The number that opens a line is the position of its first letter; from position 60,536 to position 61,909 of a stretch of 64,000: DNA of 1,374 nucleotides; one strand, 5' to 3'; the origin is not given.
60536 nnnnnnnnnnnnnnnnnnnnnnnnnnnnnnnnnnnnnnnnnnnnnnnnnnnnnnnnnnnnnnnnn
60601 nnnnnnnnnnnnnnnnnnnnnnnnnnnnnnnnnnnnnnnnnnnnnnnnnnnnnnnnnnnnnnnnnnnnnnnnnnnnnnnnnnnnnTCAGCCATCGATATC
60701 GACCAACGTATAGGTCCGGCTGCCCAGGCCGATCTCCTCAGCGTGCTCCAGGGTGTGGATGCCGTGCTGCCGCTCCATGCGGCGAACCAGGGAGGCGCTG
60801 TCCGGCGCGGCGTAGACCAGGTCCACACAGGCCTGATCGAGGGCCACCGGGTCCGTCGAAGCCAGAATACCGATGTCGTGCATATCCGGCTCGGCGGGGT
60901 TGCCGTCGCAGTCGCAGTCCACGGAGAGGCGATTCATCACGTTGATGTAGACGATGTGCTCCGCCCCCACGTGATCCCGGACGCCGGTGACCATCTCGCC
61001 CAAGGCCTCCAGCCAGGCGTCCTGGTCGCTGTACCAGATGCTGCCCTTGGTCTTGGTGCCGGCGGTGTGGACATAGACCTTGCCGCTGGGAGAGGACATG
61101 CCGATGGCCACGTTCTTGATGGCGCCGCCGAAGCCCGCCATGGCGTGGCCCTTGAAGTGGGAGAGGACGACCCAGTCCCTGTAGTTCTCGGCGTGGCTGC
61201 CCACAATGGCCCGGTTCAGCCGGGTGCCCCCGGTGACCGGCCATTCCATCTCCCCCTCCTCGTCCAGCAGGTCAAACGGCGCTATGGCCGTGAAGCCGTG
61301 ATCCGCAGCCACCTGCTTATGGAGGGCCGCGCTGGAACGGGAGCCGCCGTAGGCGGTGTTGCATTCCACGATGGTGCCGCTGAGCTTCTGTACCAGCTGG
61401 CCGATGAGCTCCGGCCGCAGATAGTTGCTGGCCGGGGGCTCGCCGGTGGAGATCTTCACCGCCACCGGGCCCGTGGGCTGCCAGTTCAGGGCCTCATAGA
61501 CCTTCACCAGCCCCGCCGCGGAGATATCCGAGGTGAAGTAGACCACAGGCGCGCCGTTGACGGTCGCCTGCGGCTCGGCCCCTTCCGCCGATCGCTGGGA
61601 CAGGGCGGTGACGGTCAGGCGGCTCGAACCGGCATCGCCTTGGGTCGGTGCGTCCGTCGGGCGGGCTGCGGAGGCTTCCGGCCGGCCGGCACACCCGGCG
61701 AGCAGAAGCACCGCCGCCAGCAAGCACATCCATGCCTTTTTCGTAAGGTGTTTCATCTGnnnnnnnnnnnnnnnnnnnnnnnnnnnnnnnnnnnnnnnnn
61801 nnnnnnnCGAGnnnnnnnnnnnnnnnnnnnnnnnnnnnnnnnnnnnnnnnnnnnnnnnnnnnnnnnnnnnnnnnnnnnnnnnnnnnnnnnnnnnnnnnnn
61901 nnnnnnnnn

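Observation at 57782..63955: Nine-gene operon combining two exported flavodoxin lipoproteins, a His-rich DUF4405 membrane protein, an exported DUF362 protein and a cytoplasmic AKR-ferredoxin fusion: candidate trans-membrane redox module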

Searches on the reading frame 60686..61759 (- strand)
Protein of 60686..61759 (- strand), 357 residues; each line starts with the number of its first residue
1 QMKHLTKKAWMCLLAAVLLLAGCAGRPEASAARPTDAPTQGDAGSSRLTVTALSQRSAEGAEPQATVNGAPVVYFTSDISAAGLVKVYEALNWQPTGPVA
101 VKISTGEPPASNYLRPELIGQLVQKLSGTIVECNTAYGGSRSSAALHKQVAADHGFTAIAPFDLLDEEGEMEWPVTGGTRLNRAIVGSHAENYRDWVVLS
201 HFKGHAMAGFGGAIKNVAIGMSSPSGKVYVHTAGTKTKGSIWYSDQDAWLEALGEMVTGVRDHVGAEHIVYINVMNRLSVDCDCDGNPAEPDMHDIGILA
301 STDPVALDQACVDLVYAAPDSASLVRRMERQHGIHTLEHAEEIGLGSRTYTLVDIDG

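Call 3: search_protein_families(library=pfam, proteins=[window:60686-61759:-], max_evalue=0.01)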
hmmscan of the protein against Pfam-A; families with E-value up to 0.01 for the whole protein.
window:60686-61759:- (357 aa): 1 family
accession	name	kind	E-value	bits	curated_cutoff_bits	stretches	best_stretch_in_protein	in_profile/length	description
PF04015.17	DUF362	-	5.2e-41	141.3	24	1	99-313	1-200/200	Domain of unknown function (DUF362)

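Call 5: search_protein_families(library=ncbifam, proteins=[window:60686-61759:-], max_evalue=0.01)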
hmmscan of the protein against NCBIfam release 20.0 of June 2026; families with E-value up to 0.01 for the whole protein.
window:60686-61759:- (357 aa): 1 family
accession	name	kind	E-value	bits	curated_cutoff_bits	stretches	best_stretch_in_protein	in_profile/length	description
NF058595.1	invert_tail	domain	0.00066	20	37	1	9-56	58-101/113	lipo-invert putative C-terminal anchoring domain-containing protein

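Call 16: find_homologous_proteins(query=window:60686-61759:-, max_evalue=0.001)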
Query window:60686-61759:- (357 aa): 8000 proteins with E <= 0.001 among 8000 candidates; the best 120 are listed.
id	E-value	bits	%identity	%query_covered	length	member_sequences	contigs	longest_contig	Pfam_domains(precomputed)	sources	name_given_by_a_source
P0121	1.2e-228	777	96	100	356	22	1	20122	PF04015.18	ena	-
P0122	3.6e-205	699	88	99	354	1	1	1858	PF04015.18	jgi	-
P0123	3.5e-188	643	84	95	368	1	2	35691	PF04015.18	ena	-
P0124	3.6e-187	640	83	93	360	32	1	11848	PF04015.18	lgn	-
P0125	3.4e-185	634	87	86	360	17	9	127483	PF04015.18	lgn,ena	-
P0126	2.3e-184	631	83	93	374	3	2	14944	PF04015.18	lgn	-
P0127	8.7e-178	609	78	97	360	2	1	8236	PF04015.18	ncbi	-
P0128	3.6e-176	604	75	97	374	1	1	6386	PF04015.18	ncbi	-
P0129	7.0e-176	603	80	94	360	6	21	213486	PF04015.18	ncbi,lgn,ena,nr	ncbi:MAG: DUF362 domain-containing protein [Oscillospiraceae bacterium]|nr:DUF362 domain-containing 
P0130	1.1e-175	602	75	99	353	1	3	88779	PF04015.18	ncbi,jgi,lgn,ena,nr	ncbi:MAG: DUF362 domain-containing protein [Ruminococcaceae bacterium]|jgi:hypothetical protein|nr:D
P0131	3.4e-175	601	84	86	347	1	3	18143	PF04015.18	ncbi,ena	-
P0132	3.6e-174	597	76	96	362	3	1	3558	PF04015.18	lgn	-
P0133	7.0e-174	596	85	82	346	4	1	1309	PF04015.18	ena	-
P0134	1.6e-173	595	80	92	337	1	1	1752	PF04015.18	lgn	-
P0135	1.7e-173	595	75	100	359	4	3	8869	PF04015.18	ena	-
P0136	3.4e-173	594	86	82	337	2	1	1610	PF04015.18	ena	-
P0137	3.5e-173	594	75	99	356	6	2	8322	PF04015.18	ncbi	-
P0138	4.0e-173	594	74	100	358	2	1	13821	PF04015.18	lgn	-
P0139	7.6e-173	593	82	85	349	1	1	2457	PF04015.18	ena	-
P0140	7.9e-173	593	79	88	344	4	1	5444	PF04015.18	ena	-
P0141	1.8e-172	592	75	99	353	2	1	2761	PF04015.18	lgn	-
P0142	2.2e-172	591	77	96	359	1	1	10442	PF04015.18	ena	-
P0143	2.2e-172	591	77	96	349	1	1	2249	PF04015.18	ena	-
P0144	2.5e-172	591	76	98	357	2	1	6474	PF04015.18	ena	-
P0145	2.5e-172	591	77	94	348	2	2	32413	PF04015.18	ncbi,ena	-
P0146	3.9e-172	591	74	99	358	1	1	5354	PF04015.18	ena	-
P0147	4.6e-172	590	75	99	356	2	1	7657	PF04015.18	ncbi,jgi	jgi:uncharacterized Fe-S center protein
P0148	5.8e-172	590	86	82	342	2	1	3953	PF04015.18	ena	-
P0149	7.9e-172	590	74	97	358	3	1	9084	PF04015.18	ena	-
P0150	9.5e-172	589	79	92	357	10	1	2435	PF04015.18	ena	-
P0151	1.6e-171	589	75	99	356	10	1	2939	PF04015.18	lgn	-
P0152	1.9e-171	588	76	97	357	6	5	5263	PF04015.18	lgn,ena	-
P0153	4.4e-171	587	71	99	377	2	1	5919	PF04015.18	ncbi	-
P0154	4.5e-171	587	83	85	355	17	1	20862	PF04015.18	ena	-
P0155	5.9e-171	587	76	99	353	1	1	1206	PF04015.18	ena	-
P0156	9.0e-171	586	86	83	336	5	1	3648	PF04015.18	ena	-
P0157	9.8e-171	586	75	97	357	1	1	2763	PF04015.18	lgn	-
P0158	1.1e-170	586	87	81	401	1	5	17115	PF04015.18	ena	-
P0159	1.3e-170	586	73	100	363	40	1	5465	PF04015.18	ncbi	-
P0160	1.4e-170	586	78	90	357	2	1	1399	PF04015.18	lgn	-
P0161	1.5e-170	585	84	85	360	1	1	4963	PF04015.18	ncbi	-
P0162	1.5e-170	585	83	85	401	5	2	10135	PF04015.18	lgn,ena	-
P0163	5.1e-170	584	77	96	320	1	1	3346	PF04015.18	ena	-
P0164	1.1e-169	583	78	94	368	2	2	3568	PF04015.18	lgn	-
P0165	1.4e-169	582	87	80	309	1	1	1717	PF04015.18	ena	-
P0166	1.7e-169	582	73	97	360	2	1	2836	PF04015.18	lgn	-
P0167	2.1e-169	582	71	100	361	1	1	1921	PF04015.18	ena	-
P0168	4.5e-169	581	84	82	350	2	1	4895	PF04015.18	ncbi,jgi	jgi:uncharacterized Fe-S center protein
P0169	4.9e-169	580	74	97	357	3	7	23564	PF04015.18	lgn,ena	-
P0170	5.7e-169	580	84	82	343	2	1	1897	PF04015.18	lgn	-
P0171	6.2e-169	580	73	100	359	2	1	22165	PF04015.18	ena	-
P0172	8.4e-169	580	83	84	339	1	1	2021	PF04015.18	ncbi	-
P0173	1.0e-168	579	87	80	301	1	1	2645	PF04015.18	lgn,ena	-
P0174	2.0e-168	578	84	81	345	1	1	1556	PF04015.18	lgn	-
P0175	3.3e-168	578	72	100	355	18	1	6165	PF04015.18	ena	-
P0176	4.2e-168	577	74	93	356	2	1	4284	PF04015.18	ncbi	-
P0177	5.1e-168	577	75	96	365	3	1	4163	PF04015.18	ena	-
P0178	6.3e-168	577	87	81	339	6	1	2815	PF04015.18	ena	-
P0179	1.2e-167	576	86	80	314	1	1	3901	PF04015.18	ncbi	-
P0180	1.3e-167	576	86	80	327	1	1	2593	PF04015.18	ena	-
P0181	1.5e-167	576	87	81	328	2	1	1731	PF04015.18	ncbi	-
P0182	1.6e-167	575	73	96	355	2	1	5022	PF04015.18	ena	-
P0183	1.7e-167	575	75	93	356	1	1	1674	PF04015.18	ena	-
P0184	1.7e-167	575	83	80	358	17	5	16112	PF04015.18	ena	-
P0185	1.7e-167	575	76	92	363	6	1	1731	PF04015.18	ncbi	-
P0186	1.9e-167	575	82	82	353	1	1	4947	PF04015.18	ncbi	-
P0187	3.2e-167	574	81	83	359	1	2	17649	PF04015.18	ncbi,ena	-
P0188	3.5e-167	574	80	83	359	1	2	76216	PF04015.18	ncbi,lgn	-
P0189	6.1e-167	574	86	80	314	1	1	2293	PF04015.18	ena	-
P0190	6.3e-167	574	73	96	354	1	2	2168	PF04015.18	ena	-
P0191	6.7e-167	573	86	80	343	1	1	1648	PF04015.18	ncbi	-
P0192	9.9e-167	573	73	96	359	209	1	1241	PF04015.18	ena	-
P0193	1.1e-166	573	74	96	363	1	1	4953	PF04015.18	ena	-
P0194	1.4e-166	572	86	80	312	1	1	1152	PF04015.18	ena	-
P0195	1.6e-166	572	85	82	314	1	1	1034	PF04015.18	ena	-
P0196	1.6e-166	572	85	80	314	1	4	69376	PF04015.18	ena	-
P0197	1.6e-166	572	71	100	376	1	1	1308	PF04015.18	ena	-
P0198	1.9e-166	572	72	98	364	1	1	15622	PF04015.18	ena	-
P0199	2.1e-166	572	85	80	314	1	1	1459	PF04015.18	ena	-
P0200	2.4e-166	572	86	80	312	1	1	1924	PF04015.18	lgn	-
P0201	2.4e-166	572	71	100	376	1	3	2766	PF04015.18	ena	-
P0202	2.5e-166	572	84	83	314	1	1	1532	PF04015.18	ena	-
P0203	2.6e-166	571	76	96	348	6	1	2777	PF04015.18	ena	-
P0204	3.0e-166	571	86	80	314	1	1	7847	PF04015.18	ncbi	-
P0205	3.0e-166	571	86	80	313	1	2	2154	PF04015.18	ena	-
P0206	3.0e-166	571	74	96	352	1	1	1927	PF04015.18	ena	-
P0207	3.5e-166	571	71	99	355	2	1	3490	PF04015.18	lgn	-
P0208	3.6e-166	571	85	80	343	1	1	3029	PF04015.18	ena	-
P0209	4.1e-166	571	70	99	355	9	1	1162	PF04015.18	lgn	-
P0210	4.2e-166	571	73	99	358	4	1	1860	PF04015.18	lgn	-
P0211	4.5e-166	571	85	82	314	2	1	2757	PF04015.18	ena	-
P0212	5.9e-166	570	82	87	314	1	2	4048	PF04015.18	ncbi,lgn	-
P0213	6.4e-166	570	85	80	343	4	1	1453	PF04015.18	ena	-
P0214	7.0e-166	570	82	80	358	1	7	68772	PF04015.18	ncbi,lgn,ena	-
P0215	7.1e-166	570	71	100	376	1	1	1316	PF04015.18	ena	-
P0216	7.7e-166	570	71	99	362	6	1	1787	PF04015.18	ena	-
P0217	7.7e-166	570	85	80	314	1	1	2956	PF04015.18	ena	-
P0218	7.7e-166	570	71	100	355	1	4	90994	PF04015.18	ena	-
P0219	8.0e-166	570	73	94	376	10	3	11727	PF04015.18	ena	-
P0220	8.4e-166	570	83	83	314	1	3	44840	PF04015.18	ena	-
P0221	8.4e-166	570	71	99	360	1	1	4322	PF04015.18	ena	-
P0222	1.1e-165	569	86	80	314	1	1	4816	PF04015.18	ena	-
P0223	1.2e-165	569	85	82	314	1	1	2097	PF04015.18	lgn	-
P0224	1.3e-165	569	73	97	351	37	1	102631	PF04015.18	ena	-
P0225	1.4e-165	569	85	80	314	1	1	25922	PF04015.18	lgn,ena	-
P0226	1.7e-165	569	85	80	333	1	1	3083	PF04015.18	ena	-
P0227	2.0e-165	569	86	80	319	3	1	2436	PF04015.18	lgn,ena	-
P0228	2.2e-165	568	86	80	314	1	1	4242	PF04015.18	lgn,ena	-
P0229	2.3e-165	568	72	97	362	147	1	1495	PF04015.18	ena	-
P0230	2.4e-165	568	85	80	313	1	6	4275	PF04015.18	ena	-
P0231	3.0e-165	568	72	97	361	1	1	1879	PF04015.18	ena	-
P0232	3.3e-165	568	85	80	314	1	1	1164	PF04015.18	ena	-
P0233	3.5e-165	568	83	83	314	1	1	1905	PF04015.18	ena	-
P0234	3.6e-165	568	85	80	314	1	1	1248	PF04015.18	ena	-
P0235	3.7e-165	568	84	82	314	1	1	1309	PF04015.18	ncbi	-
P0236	3.9e-165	568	85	80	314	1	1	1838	PF04015.18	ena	-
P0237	4.1e-165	568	84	82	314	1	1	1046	PF04015.18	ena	-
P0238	4.1e-165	568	83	83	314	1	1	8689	PF04015.18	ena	-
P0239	4.3e-165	567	72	96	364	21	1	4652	PF04015.18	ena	-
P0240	4.7e-165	567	86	80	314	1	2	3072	PF04015.18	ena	-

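Call 18: find_encoding_contigs(protein=P0129, flank=8000, max_places=3)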
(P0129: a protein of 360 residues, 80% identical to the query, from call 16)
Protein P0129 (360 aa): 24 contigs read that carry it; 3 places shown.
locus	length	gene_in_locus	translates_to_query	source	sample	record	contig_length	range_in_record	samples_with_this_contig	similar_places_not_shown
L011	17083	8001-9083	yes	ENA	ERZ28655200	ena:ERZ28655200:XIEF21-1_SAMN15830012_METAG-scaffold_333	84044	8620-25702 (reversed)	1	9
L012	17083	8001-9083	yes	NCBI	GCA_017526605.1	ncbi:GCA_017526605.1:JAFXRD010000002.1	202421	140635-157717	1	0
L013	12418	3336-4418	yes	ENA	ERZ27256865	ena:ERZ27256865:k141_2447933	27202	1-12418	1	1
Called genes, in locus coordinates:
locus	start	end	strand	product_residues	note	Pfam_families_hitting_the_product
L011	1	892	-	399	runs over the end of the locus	PF01300:Sua5_yciO_yrdC, PF01121:CoaE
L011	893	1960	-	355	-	PF03462:PCRF, PF00472:RF-1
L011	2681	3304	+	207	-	PF00440:TetR_N, PF17929:TetR_C_34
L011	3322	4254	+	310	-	PF00248:Aldo_ket_red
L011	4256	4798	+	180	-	PF01613:Flavin_Reduct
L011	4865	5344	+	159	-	PF02525:Flavodoxin_2 (faint), PF12682:Flavodoxin_4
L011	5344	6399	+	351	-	PF00248:Aldo_ket_red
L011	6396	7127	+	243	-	PF12682:Flavodoxin_4, PF12724:Flavodoxin_5 (faint)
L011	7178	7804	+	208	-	-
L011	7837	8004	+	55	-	-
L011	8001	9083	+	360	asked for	PF04015:DUF362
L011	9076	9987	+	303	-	PF03773:ArsP_1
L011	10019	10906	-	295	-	PF00126:HTH_1, PF03466:LysR_substrate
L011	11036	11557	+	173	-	PF12682:Flavodoxin_4, PF03358:FMN_red (weak)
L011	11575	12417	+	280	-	PF00248:Aldo_ket_red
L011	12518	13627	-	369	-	PF04055:Radical_SAM, PF13353:Fer4_12 (faint)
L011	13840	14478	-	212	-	PF02525:Flavodoxin_2 (weak), PF03358:FMN_red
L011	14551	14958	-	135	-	PF08818:DUF1801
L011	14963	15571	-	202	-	PF00702:Hydrolase, PF13419:HAD_2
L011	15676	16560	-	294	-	PF00126:HTH_1, PF03466:LysR_substrate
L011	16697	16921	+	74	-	-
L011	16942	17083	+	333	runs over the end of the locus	PF05448:AXE1 (faint), PF12740:PETase (weak), PF01738:DLH (faint), PF02129:Peptidase_S15, PF00326:Peptidase_S9 (faint)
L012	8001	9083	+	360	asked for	PF04015:DUF362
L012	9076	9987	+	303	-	PF03773:ArsP_1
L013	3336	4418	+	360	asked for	PF04015:DUF362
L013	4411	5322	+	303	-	PF03773:ArsP_1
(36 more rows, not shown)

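Call 19: find_encoding_contigs(protein=P0224, flank=8000, max_places=2)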
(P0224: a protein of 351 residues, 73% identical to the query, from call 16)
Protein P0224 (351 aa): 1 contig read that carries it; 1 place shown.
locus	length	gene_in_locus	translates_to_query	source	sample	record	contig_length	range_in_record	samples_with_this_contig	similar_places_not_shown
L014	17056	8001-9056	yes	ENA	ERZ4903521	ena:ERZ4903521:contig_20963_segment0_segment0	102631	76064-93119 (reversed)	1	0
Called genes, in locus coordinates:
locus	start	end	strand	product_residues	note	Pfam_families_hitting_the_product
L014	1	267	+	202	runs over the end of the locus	-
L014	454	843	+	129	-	PF13560:HTH_31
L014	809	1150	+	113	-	PF13657:Couple_hipA (weak)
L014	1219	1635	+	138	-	PF00583:Acetyltransf_1, PF13527:Acetyltransf_9 (weak), PF13673:Acetyltransf_10, PF13508:Acetyltransf_7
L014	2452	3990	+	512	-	PF03193:RsgA_GTPase (faint), PF13555:AAA_29 (faint), PF00005:ABC_tran, PF02463:SMC_N (faint), PF13191:AAA_16 (faint), PF13304:AAA_21 (faint), PF13401:AAA_22 (faint), PF00005:ABC_tran, +1 more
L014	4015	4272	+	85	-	-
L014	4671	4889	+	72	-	-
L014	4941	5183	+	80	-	PF04024:PspC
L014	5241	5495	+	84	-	PF04226:Transgly_assoc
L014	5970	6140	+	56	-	-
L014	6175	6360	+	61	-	-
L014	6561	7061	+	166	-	-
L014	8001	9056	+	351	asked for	PF04015:DUF362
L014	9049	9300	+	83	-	-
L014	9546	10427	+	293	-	PF04055:Radical_SAM, PF16199:Radical_SAM_C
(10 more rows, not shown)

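Call 22: search_solved_structures(query=window:60686-61759:-, max_evalue=1, show_alignments=1)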
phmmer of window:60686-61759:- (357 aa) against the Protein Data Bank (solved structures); distinct sequences matched with E-value up to 1: 3.
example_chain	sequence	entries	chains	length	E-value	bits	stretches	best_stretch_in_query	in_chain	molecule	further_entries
6dzg_A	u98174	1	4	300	0.67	12.6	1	198-257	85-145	Polyphosphate:ADP phosphotransferase 1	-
3czq_A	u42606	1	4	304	0.68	12.6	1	198-257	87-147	Putative polyphosphate kinase 2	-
3txy_A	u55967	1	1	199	0.89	12.2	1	63-118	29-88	Isochorismatase family protein family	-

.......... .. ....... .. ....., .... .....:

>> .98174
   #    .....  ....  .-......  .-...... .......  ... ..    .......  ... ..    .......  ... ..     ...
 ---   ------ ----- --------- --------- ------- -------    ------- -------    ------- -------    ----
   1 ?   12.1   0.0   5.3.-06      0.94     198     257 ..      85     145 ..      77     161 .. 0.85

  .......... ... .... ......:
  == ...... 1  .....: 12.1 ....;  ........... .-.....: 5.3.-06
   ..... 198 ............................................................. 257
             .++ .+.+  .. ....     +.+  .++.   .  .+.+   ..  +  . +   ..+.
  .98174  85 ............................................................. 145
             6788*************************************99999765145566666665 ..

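Call 52: find_encoding_contigs(protein=P0130, flank=8000, max_places=2)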
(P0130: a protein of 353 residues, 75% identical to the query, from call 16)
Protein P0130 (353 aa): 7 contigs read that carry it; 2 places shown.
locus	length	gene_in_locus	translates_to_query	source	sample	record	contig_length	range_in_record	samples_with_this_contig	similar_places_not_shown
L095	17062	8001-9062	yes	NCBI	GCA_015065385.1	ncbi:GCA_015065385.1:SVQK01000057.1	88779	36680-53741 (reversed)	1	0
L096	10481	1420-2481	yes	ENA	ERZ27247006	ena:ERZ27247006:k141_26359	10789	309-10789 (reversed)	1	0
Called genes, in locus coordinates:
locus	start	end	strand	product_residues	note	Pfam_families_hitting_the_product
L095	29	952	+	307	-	PF00126:HTH_1, PF03466:LysR_substrate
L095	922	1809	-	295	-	PF00126:HTH_1, PF03466:LysR_substrate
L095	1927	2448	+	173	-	PF12682:Flavodoxin_4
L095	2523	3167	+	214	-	PF12682:Flavodoxin_4, PF12724:Flavodoxin_5 (faint)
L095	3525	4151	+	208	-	PF00440:TetR_N (weak), PF17929:TetR_C_34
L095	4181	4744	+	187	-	PF01613:Flavin_Reduct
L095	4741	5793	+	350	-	PF00248:Aldo_ket_red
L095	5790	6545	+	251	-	PF02627:CMD, PF07883:Cupin_2 (weak)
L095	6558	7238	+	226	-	PF12682:Flavodoxin_4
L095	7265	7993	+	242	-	-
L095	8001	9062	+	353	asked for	PF04015:DUF362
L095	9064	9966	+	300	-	PF03773:ArsP_1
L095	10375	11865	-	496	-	PF02463:SMC_N (faint), PF03193:RsgA_GTPase (faint), PF13191:AAA_16 (faint), PF13476:AAA_23 (faint), PF13481:AAA_25 (faint), PF00005:ABC_tran, PF00005:ABC_tran, PF13304:AAA_21, +2 more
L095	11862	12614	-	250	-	PF02361:CbiQ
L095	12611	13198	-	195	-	PF09605:Trep_Strep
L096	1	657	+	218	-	?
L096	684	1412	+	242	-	-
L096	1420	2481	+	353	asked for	PF04015:DUF362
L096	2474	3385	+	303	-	PF03773:ArsP_1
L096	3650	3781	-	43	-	-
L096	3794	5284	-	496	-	PF02463:SMC_N (faint), PF03193:RsgA_GTPase (faint), PF13191:AAA_16 (faint), PF13476:AAA_23 (faint), PF13481:AAA_25 (faint), PF00005:ABC_tran, PF00005:ABC_tran, PF13304:AAA_21, +2 more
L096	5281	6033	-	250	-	PF02361:CbiQ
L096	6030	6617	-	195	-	PF09605:Trep_Strep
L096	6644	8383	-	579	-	PF00664:ABC_membrane, PF00005:ABC_tran, PF02463:SMC_N (weak)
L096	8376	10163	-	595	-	PF00664:ABC_membrane, PF00005:ABC_tran, PF02463:SMC_N (weak)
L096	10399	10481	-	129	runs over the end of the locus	?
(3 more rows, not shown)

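Call 53: find_encoding_contigs(protein=P0196, flank=8000, max_places=2)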
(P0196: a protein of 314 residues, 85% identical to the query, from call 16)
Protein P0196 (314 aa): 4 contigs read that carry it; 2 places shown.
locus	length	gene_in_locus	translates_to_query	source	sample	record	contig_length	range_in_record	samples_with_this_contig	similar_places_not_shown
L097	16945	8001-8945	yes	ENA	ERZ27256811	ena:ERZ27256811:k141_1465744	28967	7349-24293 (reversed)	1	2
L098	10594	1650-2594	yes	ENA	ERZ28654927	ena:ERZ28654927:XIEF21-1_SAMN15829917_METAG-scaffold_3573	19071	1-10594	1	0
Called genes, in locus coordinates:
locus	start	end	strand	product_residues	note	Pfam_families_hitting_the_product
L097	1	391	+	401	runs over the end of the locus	PF18050:Cyclophil_like2, PF00248:Aldo_ket_red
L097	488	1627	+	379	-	PF00248:Aldo_ket_red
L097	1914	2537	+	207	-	PF00440:TetR_N (weak), PF17929:TetR_C_34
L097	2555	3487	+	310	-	PF00248:Aldo_ket_red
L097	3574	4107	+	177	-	PF02525:Flavodoxin_2, PF03358:FMN_red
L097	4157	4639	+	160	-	PF12682:Flavodoxin_4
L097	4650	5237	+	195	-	PF12682:Flavodoxin_4, PF12724:Flavodoxin_5 (faint)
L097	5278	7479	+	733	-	PF03781:FGE-sulfatase, PF12682:Flavodoxin_4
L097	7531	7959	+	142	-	PF02311:AraC_binding (weak), PF07883:Cupin_2 (weak)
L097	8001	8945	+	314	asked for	PF04015:DUF362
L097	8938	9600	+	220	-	PF03773:ArsP_1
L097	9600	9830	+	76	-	PF03773:ArsP_1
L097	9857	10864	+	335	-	-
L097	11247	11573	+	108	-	PF03992:ABM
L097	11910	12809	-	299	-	PF00248:Aldo_ket_red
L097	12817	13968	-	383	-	PF00248:Aldo_ket_red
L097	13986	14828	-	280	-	PF00106:adh_short (weak), PF13561:adh_short_C2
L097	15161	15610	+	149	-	PF13577:SnoaL_4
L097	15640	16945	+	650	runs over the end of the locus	PF00724:Oxidored_FMN, PF13434:Lys_Orn_oxgnase (faint), PF00890:FAD_binding_2 (faint), PF01134:GIDA (faint), PF07992:Pyr_redox_2, PF12831:FAD_oxidored (weak), PF13738:Pyr_redox_3, PF00070:Pyr_redox, +3 more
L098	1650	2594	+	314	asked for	PF04015:DUF362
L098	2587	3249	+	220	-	PF03773:ArsP_1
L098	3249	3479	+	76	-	PF03773:ArsP_1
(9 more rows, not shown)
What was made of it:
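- The DUF362/ArsP_1 8-nt overlap is conserved (calls 18, 52, 53). Other loci instead carry Flavin_Reduct, FMN_red or cytoplasmic Flavodoxin_4 (calls 18, 52, 53).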

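Call 56: predict_structure(alignment_id=A3)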
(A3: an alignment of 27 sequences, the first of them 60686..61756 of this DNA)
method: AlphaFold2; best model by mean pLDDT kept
length: 356 residues; sequences in the alignment: 27
mean_pLDDT: 60.3   pTM: 0.62
mean pLDDT of the five models: 60.3, 59.7, 58.0, 50.7, 36.3
residues with pLDDT >= 90: 26; 70-90: 96; 50-70: 114; < 50: 120
segments of 3 or more residues with pLDDT < 50: 1-3, 23-65, 105-110, 135-140, 203-227, 229-243, 277-290, 332-335
pLDDT, mean of each block of 10 residues (from residue 1): 56 60 41 34 26 26 55 89 92 87 54 76 90 52 70 83 65 63 62 78 41 40 42 38 52 57 63 58 39 73 75 74 66 52 66 89
secondary structure, 60 per line:
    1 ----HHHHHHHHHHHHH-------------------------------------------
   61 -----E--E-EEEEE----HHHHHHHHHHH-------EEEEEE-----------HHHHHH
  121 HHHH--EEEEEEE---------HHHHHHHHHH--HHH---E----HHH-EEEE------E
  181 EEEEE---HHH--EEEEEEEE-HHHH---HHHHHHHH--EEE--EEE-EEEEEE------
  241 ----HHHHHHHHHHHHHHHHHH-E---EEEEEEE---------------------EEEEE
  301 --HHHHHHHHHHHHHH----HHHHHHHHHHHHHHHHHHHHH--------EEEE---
elements in order: H5-17 E71-75 H80-90 E98-103 H115-124 E127-133 H143-152 E170-173 E180-185 E194-201 H203-206 H210-217 E220-222 E225-227 E229-234 H245-262 E268-274 E296-300 H303-316 H321-341 E350-353
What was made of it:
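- Closest known: LarA. Different: The model is of low confidence (pLDDT 60, call 56).
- Tried and rejected: The DUF362 structure prediction was poor (pLDDT 60, call 56).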
